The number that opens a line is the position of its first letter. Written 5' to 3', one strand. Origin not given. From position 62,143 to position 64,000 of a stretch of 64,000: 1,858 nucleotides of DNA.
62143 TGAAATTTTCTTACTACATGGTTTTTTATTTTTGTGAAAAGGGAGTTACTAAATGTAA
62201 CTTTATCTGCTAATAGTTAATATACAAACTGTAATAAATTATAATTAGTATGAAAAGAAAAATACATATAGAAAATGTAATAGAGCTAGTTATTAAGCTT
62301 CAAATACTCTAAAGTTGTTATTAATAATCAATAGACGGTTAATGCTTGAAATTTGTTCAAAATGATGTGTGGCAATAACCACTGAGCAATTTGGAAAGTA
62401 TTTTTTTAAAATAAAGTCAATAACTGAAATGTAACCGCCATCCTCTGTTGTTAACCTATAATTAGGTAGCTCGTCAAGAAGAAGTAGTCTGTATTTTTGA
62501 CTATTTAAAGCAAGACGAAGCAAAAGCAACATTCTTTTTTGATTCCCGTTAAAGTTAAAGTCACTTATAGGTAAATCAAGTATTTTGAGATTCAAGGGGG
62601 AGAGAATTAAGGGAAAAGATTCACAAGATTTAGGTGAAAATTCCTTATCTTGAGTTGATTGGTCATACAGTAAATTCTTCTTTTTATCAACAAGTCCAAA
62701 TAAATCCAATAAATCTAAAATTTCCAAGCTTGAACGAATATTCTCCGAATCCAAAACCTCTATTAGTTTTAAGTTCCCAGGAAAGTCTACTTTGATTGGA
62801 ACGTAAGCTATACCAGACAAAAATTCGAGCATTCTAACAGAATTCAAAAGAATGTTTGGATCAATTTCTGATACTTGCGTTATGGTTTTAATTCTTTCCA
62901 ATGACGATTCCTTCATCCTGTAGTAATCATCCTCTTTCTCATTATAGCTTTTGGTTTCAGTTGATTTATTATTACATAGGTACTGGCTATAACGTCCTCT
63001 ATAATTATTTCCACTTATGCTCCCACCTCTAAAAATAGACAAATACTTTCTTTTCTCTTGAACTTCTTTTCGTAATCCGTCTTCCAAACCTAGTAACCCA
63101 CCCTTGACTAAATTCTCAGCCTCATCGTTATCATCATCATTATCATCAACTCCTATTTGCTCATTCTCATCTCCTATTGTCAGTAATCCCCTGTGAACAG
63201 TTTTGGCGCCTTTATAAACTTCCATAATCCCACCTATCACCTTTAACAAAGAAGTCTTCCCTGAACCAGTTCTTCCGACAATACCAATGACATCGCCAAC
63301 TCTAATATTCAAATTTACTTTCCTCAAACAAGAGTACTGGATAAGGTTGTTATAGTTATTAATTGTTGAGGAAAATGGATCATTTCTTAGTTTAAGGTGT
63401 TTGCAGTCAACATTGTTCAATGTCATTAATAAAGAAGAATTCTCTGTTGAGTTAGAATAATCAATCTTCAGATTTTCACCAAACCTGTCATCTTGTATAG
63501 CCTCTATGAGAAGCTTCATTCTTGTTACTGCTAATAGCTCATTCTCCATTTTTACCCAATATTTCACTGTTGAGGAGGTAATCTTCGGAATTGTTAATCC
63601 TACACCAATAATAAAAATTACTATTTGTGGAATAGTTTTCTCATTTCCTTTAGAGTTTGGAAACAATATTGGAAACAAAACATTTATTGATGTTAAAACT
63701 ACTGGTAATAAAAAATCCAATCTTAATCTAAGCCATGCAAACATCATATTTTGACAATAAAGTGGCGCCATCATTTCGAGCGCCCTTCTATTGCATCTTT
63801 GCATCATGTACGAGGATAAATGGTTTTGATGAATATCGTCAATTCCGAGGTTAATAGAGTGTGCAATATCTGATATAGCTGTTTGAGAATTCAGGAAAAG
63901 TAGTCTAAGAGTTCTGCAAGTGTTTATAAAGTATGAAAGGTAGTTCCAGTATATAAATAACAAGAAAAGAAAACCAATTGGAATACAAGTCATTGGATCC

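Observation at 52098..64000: Head-to-tail array of at least three ABCC-like ABC transporter paralogs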

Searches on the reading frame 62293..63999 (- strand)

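Call 6: search_protein_families(library=pfam, proteins=[window:62293-63999:-], max_evalue=0.01)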
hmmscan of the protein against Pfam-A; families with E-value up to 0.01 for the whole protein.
window:62293-63999:- (568 aa): 1 family
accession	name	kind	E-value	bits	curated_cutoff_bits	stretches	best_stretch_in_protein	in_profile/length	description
PF00005.33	ABC_tran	-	3.3e-08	34.7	25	1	225-266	1-42/137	ABC transporter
